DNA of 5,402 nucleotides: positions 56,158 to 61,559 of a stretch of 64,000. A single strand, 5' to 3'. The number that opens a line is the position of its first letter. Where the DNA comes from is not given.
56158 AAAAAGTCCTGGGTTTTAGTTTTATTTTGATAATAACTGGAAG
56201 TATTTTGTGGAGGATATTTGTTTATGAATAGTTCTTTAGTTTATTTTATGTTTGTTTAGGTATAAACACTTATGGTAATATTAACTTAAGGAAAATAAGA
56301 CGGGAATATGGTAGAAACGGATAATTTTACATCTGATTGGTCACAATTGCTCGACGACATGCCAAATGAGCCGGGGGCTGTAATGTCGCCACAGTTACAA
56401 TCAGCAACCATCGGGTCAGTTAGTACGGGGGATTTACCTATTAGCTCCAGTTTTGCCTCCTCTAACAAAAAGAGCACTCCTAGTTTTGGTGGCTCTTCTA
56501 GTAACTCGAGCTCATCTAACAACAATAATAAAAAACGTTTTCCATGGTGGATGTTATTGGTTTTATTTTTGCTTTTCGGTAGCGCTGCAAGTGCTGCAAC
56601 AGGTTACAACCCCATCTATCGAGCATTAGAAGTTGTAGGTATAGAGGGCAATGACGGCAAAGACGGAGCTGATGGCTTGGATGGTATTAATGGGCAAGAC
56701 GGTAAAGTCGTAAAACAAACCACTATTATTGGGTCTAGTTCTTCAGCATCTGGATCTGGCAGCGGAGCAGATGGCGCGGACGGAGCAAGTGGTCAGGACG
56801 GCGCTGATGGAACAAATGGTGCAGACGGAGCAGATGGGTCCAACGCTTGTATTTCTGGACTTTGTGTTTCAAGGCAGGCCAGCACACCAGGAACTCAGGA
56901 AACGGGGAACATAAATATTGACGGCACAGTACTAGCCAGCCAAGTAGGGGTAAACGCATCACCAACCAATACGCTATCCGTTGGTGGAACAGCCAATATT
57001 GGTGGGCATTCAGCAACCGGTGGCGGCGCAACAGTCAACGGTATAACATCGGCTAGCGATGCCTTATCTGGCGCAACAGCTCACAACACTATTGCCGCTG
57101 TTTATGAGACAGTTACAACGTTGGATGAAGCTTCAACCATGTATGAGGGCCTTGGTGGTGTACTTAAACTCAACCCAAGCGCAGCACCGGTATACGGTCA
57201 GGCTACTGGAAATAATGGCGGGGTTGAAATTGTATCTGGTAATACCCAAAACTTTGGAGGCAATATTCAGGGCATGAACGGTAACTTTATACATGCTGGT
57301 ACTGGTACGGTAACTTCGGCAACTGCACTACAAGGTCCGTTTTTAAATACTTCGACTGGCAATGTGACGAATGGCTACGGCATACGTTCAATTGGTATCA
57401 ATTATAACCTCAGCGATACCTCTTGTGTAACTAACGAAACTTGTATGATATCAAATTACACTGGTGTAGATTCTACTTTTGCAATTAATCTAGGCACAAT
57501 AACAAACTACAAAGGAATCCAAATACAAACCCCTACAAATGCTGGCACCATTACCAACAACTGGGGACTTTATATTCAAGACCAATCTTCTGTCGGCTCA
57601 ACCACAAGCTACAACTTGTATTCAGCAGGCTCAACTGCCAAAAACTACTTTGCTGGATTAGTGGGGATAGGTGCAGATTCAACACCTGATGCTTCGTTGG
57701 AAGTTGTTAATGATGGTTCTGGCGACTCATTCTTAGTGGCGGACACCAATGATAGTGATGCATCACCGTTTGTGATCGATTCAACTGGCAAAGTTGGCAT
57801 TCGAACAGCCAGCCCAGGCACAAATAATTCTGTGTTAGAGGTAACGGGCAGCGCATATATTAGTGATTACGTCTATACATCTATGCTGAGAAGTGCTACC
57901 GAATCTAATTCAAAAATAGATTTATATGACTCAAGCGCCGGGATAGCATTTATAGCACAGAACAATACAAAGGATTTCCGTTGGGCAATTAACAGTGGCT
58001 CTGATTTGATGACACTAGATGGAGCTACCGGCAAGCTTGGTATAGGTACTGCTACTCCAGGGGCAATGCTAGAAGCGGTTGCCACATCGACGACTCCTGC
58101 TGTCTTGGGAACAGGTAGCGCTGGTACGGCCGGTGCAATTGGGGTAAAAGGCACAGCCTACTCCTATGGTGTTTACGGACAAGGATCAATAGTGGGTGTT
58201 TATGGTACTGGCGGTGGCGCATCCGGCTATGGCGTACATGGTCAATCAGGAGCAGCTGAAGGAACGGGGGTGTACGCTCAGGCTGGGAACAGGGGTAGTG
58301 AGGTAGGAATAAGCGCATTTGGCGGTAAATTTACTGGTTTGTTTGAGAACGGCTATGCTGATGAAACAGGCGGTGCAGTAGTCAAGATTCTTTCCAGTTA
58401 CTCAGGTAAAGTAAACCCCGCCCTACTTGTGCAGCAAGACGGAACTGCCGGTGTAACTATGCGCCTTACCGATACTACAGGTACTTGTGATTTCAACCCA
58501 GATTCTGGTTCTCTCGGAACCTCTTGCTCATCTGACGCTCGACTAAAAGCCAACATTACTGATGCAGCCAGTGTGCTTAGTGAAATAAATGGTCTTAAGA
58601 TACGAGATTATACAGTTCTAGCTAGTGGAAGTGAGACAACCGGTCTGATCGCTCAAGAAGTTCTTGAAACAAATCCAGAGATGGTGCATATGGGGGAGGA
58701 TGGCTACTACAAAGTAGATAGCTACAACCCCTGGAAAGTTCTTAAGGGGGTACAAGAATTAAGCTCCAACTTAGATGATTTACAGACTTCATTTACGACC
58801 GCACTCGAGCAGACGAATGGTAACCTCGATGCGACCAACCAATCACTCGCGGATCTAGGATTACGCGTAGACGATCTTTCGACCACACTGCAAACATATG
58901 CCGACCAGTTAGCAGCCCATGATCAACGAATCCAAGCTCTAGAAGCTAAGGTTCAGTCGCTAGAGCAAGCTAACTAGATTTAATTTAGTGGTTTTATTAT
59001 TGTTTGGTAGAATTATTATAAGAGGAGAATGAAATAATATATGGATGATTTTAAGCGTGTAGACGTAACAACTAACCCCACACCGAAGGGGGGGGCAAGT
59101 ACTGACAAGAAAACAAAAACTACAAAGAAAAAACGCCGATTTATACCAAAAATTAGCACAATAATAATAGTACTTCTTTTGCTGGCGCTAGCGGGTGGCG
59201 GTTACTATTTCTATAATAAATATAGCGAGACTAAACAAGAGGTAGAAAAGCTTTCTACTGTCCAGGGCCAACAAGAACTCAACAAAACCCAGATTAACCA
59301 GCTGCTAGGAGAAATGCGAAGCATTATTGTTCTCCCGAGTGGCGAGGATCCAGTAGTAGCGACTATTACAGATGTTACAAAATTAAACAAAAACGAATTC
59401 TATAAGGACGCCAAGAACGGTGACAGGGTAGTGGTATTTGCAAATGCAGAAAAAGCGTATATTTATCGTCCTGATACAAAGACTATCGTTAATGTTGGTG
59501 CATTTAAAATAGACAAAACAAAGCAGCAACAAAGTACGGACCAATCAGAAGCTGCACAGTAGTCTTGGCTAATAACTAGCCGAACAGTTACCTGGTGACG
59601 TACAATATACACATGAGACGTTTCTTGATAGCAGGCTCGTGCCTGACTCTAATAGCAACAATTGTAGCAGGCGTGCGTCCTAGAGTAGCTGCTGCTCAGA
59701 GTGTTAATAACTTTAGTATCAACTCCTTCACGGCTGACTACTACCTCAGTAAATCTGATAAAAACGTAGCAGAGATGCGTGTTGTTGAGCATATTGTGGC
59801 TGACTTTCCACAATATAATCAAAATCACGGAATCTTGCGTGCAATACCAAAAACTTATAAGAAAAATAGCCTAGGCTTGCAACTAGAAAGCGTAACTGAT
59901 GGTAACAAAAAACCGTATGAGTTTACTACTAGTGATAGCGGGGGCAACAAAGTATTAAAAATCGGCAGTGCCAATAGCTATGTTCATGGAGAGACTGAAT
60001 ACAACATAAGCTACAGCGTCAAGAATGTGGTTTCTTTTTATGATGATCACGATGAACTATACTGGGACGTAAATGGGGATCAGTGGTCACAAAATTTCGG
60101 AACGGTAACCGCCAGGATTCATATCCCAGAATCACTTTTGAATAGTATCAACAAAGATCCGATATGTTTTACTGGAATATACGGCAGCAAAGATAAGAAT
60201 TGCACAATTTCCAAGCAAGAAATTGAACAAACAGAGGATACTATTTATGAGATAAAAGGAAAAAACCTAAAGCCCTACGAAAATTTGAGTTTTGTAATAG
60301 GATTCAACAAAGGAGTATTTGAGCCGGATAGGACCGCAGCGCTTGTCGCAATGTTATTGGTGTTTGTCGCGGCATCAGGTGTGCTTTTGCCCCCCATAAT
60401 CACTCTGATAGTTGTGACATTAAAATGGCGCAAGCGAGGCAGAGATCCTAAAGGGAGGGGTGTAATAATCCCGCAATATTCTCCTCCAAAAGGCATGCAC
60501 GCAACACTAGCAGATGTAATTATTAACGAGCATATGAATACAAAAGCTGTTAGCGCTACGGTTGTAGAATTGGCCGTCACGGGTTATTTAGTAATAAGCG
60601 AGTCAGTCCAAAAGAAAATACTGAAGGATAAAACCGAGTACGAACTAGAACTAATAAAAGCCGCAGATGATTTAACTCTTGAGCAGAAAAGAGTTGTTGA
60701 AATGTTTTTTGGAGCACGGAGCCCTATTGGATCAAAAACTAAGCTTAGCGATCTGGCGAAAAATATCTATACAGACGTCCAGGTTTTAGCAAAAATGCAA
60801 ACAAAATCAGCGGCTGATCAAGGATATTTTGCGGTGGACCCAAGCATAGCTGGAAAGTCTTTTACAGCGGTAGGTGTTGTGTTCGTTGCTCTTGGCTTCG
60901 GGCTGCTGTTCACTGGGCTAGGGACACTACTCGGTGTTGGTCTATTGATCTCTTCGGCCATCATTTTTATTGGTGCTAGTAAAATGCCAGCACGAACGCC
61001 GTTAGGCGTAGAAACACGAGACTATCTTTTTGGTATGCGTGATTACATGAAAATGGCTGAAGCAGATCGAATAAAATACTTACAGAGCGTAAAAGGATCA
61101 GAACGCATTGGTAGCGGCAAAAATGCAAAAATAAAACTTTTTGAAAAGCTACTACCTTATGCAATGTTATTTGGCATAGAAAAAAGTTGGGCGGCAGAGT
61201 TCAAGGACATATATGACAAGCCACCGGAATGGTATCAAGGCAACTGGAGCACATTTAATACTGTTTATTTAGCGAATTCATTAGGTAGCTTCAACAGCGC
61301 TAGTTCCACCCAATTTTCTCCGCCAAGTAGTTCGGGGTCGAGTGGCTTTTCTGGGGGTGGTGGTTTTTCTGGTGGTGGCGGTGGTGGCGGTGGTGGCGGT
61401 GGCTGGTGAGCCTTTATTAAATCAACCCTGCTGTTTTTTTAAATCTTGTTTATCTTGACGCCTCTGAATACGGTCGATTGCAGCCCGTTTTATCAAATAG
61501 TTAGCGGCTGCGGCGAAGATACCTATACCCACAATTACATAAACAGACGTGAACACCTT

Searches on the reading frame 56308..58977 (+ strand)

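Call 35: search_protein_families(library=pfam, proteins=[window:56308-58977:+], max_evalue=0.01)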
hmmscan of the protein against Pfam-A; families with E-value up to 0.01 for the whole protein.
window:56308-58977:+ (889 aa): 5 families
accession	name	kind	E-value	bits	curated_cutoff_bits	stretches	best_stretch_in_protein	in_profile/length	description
PF13884.11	Peptidase_S74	-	4e-09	37.1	22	1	742-793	1-57/58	Chaperone of endosialidase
PF23991.1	DUF7310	-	0.00034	21.5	40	1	846-886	18-57/83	Coiled-coil region of unknown function (DUF7310)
PF09763.15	Sec3_CC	-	0.0016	18.7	27.1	1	816-886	6-76/133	Exocyst complex component Sec3, coiled-coil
PF01391.23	Collagen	-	0.0028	17.8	27.2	0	113-132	36-55/60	Collagen triple helix repeat (20 copies)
PF07889.17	DUF1664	-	0.0057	17.1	34.6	0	811-887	46-122/124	Protein of unknown function (DUF1664)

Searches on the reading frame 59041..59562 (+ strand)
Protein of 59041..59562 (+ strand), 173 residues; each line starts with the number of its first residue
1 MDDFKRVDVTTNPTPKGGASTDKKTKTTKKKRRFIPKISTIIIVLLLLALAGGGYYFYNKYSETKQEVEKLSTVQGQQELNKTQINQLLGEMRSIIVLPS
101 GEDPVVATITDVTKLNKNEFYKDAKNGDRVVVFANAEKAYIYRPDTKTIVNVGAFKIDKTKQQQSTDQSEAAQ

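Call 35: search_protein_families(library=pfam, proteins=[window:59041-59562:+], max_evalue=0.01)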
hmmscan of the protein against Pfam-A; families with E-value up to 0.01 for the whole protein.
window:59041-59562:+ (173 aa): 3 families
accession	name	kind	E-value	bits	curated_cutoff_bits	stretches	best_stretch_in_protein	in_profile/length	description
PF09716.15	ETRAMP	-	0.0018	18.7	29.1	1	22-60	41-80/81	Malarial early transcribed membrane protein (ETRAMP)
PF14283.11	CD1107-like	-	0.0038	17.6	26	1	13-65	107-157/158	Mobile element protein CD1107-like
PF12685.13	SpoIIIAH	-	0.0077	16.6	30.6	0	40-128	3-65/191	SpoIIIAH-like protein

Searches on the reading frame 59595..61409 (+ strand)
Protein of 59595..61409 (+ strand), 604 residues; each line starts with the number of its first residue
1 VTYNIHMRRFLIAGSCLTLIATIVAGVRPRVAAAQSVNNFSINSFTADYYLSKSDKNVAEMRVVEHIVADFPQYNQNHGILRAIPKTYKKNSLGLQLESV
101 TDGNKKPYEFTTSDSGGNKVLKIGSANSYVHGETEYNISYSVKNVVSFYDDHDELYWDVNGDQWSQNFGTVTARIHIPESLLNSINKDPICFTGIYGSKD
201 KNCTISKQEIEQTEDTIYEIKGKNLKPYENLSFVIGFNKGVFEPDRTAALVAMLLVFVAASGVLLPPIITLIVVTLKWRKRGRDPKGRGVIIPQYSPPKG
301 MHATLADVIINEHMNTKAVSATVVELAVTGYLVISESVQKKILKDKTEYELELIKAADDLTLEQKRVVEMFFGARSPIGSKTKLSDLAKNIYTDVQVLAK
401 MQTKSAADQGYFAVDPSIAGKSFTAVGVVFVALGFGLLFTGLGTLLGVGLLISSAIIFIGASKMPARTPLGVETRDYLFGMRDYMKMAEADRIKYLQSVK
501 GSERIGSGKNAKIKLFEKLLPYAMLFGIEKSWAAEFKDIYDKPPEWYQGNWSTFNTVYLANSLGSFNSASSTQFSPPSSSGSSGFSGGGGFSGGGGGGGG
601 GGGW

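Call 35: search_protein_families(library=pfam, proteins=[window:59595-61409:+], max_evalue=0.01)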
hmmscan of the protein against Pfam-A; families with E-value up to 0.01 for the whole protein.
window:59595-61409:+ (604 aa): 2 families
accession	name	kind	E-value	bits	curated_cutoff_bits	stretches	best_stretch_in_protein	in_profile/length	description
PF20990.2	DUF2207_C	-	1.1e-29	104.4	33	1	293-536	2-247/247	Predicted membrane protein (DUF2207) C-terminal domain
PF09972.14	DUF2207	-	2.4e-20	73.9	24.4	1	59-237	15-172/172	Predicted membrane protein (DUF2207) N-terminal domain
